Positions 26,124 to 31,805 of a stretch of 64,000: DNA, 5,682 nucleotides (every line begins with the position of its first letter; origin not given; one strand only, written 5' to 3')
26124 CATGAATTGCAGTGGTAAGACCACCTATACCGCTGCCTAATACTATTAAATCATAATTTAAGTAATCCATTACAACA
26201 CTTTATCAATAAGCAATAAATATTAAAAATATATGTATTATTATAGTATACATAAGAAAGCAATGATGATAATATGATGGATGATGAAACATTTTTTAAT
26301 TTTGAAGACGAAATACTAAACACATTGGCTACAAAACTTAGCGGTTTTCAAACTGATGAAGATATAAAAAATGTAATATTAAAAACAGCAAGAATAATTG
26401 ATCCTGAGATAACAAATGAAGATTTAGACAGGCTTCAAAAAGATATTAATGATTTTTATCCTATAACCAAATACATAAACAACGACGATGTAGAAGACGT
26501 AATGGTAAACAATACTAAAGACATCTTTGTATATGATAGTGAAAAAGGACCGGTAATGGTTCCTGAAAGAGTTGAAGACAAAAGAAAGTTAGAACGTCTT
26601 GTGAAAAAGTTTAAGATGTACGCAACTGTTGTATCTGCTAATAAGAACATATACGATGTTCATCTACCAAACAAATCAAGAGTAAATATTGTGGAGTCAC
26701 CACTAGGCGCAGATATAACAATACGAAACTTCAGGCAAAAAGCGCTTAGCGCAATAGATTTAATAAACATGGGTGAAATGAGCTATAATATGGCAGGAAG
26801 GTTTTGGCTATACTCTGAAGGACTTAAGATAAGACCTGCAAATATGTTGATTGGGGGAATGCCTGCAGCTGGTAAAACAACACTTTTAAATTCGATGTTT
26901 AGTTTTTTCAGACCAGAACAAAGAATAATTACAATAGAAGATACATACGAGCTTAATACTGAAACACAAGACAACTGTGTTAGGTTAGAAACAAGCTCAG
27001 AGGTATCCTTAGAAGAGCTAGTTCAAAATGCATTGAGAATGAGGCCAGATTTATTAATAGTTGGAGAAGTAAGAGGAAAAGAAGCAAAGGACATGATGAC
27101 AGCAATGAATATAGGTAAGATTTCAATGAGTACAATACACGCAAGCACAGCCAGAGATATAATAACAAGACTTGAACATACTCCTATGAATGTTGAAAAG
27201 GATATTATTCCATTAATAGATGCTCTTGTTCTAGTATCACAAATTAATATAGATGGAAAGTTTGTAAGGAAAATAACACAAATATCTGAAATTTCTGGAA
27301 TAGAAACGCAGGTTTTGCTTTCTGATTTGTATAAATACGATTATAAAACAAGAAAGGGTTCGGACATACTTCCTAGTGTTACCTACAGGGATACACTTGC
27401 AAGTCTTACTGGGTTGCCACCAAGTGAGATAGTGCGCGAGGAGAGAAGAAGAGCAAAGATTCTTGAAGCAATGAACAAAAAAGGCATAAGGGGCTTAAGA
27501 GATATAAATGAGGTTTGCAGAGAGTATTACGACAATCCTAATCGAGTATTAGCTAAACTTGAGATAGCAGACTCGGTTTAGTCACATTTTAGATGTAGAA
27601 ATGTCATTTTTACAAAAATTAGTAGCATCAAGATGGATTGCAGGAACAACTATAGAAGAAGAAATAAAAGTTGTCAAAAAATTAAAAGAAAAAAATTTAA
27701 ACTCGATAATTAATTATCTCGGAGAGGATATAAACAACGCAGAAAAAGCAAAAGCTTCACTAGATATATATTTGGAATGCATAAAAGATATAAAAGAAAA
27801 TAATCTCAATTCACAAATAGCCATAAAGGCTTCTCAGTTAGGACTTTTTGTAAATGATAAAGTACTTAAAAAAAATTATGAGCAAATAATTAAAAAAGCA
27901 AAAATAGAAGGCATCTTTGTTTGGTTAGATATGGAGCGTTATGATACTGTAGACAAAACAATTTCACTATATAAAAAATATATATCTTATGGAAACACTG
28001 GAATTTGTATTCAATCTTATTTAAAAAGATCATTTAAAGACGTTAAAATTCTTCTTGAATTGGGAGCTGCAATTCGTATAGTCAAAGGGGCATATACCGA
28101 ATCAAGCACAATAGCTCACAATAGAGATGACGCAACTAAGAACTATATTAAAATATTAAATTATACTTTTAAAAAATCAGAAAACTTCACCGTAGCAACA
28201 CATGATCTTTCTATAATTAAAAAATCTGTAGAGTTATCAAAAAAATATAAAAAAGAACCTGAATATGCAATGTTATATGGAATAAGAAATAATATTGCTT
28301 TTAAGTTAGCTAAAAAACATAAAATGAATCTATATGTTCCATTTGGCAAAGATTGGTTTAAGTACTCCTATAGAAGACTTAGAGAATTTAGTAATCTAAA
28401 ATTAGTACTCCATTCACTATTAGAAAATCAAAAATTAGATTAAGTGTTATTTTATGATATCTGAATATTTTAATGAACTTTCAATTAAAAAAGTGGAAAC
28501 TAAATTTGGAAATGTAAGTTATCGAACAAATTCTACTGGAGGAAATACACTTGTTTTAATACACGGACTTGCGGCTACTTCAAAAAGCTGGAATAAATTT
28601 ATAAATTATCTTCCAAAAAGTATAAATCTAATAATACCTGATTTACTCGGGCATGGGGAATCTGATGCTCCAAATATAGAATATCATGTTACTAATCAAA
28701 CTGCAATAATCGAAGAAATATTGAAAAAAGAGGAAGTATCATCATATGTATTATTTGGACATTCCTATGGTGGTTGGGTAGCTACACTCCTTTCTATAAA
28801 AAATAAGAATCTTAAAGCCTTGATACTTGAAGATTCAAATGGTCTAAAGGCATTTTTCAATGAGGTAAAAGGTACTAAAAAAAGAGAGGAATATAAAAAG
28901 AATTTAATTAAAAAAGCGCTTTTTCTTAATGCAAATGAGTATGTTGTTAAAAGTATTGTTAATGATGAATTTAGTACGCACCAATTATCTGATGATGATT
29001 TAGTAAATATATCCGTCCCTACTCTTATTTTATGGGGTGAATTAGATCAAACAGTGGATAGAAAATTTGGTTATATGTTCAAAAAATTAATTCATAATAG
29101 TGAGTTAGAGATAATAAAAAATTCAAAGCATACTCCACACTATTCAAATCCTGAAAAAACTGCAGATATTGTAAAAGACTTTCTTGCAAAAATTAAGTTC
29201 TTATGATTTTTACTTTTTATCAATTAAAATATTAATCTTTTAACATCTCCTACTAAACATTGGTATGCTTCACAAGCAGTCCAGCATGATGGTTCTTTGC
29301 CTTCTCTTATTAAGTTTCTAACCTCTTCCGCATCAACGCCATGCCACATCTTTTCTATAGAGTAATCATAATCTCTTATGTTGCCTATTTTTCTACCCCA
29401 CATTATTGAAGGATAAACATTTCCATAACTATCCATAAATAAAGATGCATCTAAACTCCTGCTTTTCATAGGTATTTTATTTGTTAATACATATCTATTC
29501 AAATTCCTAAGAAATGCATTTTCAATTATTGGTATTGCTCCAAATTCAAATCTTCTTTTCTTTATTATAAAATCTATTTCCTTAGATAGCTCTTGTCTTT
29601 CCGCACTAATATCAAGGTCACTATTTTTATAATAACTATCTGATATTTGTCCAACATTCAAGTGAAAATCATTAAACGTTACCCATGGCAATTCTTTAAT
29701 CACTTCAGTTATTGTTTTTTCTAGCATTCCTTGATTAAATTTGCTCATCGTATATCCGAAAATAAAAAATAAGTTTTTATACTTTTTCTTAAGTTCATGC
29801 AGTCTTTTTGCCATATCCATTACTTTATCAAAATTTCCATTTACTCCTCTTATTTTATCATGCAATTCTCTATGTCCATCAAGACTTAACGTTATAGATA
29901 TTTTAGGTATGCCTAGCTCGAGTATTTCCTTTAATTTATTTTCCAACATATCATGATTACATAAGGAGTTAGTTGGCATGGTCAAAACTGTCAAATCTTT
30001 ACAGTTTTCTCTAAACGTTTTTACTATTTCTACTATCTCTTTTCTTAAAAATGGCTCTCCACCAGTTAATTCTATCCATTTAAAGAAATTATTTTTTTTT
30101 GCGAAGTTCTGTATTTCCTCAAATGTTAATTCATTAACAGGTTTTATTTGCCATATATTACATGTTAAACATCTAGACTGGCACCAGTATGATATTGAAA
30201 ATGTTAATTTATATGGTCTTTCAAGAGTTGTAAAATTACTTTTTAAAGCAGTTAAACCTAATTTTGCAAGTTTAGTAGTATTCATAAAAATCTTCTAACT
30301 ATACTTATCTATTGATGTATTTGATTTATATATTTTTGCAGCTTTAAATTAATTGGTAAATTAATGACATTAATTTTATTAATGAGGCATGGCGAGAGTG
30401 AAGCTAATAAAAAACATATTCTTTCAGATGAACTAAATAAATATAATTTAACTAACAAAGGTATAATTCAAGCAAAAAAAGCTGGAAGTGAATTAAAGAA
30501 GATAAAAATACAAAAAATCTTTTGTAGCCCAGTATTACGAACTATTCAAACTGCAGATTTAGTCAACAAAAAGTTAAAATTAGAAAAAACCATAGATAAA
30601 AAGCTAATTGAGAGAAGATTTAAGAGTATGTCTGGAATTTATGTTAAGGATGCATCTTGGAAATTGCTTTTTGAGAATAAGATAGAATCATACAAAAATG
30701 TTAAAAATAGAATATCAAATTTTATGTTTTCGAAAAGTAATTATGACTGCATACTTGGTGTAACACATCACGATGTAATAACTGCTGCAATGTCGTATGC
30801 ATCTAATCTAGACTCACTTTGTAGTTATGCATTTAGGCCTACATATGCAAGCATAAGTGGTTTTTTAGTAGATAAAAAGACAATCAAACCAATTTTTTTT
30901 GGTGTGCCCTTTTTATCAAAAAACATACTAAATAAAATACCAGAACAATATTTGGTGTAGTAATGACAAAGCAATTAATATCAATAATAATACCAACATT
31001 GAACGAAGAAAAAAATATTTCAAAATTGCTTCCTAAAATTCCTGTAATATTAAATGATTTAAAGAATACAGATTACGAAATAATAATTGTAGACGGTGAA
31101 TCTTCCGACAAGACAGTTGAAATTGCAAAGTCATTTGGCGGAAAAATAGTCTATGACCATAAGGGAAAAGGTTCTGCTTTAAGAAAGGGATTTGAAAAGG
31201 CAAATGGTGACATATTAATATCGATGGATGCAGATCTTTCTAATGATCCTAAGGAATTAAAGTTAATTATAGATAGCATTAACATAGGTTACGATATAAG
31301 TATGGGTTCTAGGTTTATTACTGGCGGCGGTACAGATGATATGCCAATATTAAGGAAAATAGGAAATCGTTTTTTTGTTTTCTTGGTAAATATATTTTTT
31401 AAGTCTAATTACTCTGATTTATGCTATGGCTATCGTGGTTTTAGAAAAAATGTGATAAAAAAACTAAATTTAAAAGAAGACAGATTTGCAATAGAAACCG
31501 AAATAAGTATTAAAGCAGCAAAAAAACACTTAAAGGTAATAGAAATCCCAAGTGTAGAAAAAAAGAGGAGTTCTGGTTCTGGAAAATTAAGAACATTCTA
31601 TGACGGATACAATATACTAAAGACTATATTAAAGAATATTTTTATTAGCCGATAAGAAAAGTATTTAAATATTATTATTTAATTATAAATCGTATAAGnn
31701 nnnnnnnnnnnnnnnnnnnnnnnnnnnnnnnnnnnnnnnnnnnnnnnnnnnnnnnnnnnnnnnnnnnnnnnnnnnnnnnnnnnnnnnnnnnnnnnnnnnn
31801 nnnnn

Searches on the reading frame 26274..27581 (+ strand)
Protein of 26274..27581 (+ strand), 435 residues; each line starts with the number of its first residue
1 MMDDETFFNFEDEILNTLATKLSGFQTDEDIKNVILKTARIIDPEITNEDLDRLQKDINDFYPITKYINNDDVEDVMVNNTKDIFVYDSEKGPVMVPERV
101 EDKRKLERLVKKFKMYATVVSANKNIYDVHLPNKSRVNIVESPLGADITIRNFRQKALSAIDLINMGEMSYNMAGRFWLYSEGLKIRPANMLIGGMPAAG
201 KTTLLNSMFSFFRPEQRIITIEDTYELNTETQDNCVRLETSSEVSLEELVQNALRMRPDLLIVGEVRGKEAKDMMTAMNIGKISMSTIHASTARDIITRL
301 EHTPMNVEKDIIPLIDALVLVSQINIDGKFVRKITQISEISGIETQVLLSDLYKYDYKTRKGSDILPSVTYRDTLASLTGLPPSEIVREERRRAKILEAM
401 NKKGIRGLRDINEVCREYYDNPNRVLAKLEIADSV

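Call 64: search_protein_families(library=pfam, proteins=[window:26274-27581:+], max_evalue=0.001)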
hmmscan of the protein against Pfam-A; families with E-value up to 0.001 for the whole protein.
window:26274-27581:+ (435 aa): 1 family
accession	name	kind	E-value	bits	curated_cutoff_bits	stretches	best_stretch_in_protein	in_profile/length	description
PF00437.27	T2SSE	-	8.3e-37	127.1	24.9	1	59-310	3-263/370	Type II/IV secretion system protein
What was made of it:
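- On Archaeal type IV pilin-like proteins (class III signal peptide): A T2SSE-family ATPase lies at 26274-27581 (call 64).
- Closest known: Modular type IV pilins. Same: A type II/IV secretion ATPase gene lies in the same window (26274-27581, call 64).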

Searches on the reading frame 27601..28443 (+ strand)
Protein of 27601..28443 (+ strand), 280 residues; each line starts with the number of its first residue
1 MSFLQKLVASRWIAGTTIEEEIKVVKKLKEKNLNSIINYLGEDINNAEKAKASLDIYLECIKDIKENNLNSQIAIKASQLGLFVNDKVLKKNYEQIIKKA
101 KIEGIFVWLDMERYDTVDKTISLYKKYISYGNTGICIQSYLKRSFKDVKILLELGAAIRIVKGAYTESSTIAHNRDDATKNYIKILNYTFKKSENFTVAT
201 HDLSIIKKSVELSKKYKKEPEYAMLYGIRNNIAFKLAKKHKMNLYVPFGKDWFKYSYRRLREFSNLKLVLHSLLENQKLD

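Call 64: search_protein_families(library=pfam, proteins=[window:27601-28443:+], max_evalue=0.001)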
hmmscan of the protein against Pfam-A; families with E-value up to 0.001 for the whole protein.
window:27601-28443:+ (280 aa): 1 family
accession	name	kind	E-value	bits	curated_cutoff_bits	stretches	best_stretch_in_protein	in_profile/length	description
PF01619.24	Pro_dh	-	4.8e-28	99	27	1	23-262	3-268/278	Proline dehydrogenase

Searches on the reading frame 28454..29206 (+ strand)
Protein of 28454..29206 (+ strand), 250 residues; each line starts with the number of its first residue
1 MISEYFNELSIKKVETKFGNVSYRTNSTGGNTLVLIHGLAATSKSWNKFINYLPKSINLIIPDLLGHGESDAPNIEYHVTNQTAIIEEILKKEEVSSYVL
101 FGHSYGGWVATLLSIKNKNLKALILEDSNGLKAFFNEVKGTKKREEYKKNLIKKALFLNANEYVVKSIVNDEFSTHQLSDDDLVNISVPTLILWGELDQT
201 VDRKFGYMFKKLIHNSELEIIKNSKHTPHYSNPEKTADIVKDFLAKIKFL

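Call 64: search_protein_families(library=pfam, proteins=[window:28454-29206:+], max_evalue=0.001)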
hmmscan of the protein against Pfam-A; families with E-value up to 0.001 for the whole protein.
window:28454-29206:+ (250 aa): 6 families
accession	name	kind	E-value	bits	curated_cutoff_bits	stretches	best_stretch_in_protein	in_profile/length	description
PF00561.26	Abhydrolase_1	-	4.3e-23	82.7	25.8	2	32-131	2-105/245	alpha/beta hydrolase fold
PF12697.13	Abhydrolase_6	-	8.4e-18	66.3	26.3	1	33-238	1-216/217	Alpha/beta hydrolase family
PF12146.15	Hydrolase_4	-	6.6e-14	52.2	27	1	32-125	6-106/239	Serine aminopeptidase, S33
PF02230.22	Abhydrolase_2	-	9e-06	26.1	23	0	183-246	152-215/217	Phospholipase/Carboxylesterase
PF00975.26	Thioesterase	-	0.00013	22.7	26.4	1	32-110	2-80/226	Thioesterase domain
PF12695.13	Abhydrolase_5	-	0.00053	20.3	27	0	87-125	47-86/164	Alpha/beta hydrolase family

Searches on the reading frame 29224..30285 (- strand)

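Call 64: search_protein_families(library=pfam, proteins=[window:29224-30285:-], max_evalue=0.001)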
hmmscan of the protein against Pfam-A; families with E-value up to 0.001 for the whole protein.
window:29224-30285:- (353 aa): 2 families
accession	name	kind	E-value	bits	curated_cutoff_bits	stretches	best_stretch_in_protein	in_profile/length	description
PF04055.27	Radical_SAM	-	3.3e-16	60.3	29.5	1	30-183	2-159/166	Radical SAM superfamily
PF13353.11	Fer4_12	-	4.9e-06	27.3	22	1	38-104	21-90/137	4Fe-4S single cluster domain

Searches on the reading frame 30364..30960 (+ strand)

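Call 64: search_protein_families(library=pfam, proteins=[window:30364-30960:+], max_evalue=0.001)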
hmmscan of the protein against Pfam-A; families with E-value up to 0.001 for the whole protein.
window:30364-30960:+ (198 aa): 1 family
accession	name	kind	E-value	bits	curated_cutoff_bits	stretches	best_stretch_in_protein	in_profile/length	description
PF00300.27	His_Phos_1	-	5.3e-26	91.9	21.7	1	4-171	1-183/194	Histidine phosphatase superfamily (branch 1)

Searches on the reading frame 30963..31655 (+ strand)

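Call 64: search_protein_families(library=pfam, proteins=[window:30963-31655:+], max_evalue=0.001)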
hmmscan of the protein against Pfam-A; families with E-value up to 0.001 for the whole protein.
window:30963-31655:+ (230 aa): 2 families
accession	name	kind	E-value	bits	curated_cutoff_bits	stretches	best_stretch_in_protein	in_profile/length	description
PF00535.33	Glycos_transf_2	-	7.2e-28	98.1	23.3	1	7-167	1-166/168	Glycosyl transferase family 2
PF10111.15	Glyco_tranf_2_2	-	8.7e-07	29.1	27.3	1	7-100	1-100/276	Glycosyltransferase like family 2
